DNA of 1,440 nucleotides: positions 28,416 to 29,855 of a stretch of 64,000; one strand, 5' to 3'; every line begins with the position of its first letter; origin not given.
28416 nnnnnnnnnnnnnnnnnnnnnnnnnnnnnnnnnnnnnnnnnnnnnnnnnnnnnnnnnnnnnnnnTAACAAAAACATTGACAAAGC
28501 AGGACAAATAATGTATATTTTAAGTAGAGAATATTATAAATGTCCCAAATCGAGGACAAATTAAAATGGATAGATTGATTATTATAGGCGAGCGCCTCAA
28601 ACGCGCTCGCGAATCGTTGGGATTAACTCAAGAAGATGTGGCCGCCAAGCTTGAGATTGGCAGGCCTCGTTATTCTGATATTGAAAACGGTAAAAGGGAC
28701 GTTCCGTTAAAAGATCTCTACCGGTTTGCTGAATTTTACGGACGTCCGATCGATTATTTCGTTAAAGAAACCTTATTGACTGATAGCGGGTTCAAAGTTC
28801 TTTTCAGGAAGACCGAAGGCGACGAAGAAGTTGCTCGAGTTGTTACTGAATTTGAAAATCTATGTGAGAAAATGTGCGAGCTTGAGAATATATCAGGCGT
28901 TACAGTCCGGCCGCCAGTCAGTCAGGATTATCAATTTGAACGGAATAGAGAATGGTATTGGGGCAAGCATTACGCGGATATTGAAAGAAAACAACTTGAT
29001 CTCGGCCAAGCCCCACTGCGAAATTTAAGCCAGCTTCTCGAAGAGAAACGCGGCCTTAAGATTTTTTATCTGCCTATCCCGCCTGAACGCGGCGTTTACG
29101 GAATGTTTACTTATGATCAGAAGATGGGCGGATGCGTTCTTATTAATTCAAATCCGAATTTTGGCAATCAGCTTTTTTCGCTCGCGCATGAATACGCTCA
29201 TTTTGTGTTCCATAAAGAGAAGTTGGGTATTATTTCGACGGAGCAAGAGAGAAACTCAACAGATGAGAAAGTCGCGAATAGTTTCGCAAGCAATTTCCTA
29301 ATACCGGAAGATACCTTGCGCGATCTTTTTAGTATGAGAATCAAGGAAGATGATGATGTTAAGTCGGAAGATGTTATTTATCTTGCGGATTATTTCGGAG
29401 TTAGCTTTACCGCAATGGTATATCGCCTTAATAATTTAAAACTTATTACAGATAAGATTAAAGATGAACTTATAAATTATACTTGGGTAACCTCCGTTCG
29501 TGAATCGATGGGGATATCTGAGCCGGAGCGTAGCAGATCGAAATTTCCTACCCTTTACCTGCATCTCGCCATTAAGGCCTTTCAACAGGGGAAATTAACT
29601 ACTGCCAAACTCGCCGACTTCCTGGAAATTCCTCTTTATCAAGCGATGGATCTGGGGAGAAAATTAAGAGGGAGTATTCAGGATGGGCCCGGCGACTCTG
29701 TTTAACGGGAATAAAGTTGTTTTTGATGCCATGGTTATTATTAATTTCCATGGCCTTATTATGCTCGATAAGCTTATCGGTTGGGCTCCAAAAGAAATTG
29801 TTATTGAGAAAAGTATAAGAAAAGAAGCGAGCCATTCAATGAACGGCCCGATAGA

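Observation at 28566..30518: HTH-XRE/ImmA(IrrE) fusion followed by overlapping PIN-like and GIY-YIG genes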

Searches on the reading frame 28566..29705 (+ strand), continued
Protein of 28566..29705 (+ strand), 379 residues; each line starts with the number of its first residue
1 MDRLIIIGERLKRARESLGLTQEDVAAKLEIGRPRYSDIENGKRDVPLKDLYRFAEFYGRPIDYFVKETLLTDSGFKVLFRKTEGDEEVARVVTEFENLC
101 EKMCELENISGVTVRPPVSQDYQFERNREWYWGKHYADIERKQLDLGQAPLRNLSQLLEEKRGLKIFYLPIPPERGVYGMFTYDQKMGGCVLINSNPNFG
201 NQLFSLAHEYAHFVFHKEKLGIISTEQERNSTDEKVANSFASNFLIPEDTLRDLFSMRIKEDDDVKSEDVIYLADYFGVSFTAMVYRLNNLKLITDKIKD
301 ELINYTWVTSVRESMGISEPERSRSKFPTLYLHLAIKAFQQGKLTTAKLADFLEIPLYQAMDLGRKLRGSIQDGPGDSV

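Call 86: list_cluster_members(proteins=[window:28566-29702:+, window:29683-30174:+, window:30180-30515:+])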
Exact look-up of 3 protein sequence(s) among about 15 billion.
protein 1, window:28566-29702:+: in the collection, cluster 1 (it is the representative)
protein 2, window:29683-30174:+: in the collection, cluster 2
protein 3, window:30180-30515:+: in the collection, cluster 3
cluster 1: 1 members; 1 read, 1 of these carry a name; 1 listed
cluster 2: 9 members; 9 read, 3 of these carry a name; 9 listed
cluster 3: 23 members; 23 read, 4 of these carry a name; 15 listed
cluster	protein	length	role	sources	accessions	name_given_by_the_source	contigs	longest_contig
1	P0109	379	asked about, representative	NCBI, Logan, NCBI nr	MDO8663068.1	MAG: XRE family transcriptional regulator [Candidatus Omnitrophota bacterium] | XRE family transcriptional regulator [Candidatus Omnitrophota bacterium]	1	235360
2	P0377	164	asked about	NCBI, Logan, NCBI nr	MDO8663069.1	MAG: hypothetical protein Q7K98_07650 [Candidatus Omnitrophota bacterium] | hypothetical protein [Candidatus Omnitrophota bacterium]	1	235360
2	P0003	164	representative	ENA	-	-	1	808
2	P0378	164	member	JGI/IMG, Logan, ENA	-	predicted nucleic acid-binding protein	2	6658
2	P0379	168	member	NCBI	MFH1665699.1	MAG: hypothetical protein ABIA77_06110 [Candidatus Omnitrophota bacterium]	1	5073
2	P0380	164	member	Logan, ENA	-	-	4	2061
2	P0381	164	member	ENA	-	-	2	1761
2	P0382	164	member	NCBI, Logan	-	-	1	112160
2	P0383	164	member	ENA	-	-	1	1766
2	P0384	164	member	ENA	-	-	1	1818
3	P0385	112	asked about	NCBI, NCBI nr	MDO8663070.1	MAG: GIY-YIG nuclease family protein [Candidatus Omnitrophota bacterium] | GIY-YIG nuclease family protein [Candidatus Omnitrophota bacterium]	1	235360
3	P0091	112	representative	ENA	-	-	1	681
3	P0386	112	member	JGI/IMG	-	excinuclease UvrABC nuclease subunit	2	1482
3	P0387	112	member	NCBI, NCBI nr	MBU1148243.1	MAG: GIY-YIG nuclease family protein [Candidatus Omnitrophica bacterium] | GIY-YIG nuclease family protein [Candidatus Omnitrophota bacterium]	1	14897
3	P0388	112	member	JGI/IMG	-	excinuclease UvrABC nuclease subunit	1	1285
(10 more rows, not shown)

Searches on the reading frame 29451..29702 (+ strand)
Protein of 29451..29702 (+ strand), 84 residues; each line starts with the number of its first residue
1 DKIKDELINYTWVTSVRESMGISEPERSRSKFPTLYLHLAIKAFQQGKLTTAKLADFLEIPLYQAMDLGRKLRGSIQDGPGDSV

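Call 44: search_solved_structures(query=A3, max_evalue=10, show_alignments=3)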
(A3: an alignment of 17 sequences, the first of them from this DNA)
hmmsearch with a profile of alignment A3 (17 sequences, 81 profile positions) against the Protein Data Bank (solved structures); distinct sequences matched with E-value up to 10: 3.
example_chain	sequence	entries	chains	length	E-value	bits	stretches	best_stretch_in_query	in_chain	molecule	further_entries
3zc1_A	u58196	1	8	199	0.45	13.5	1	15-45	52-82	AFTRAX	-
3zc0_A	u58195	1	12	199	0.45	13.5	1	15-45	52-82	AFTRAX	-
5myj_BF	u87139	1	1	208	1.6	11.8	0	25-73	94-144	50S ribosomal protein L4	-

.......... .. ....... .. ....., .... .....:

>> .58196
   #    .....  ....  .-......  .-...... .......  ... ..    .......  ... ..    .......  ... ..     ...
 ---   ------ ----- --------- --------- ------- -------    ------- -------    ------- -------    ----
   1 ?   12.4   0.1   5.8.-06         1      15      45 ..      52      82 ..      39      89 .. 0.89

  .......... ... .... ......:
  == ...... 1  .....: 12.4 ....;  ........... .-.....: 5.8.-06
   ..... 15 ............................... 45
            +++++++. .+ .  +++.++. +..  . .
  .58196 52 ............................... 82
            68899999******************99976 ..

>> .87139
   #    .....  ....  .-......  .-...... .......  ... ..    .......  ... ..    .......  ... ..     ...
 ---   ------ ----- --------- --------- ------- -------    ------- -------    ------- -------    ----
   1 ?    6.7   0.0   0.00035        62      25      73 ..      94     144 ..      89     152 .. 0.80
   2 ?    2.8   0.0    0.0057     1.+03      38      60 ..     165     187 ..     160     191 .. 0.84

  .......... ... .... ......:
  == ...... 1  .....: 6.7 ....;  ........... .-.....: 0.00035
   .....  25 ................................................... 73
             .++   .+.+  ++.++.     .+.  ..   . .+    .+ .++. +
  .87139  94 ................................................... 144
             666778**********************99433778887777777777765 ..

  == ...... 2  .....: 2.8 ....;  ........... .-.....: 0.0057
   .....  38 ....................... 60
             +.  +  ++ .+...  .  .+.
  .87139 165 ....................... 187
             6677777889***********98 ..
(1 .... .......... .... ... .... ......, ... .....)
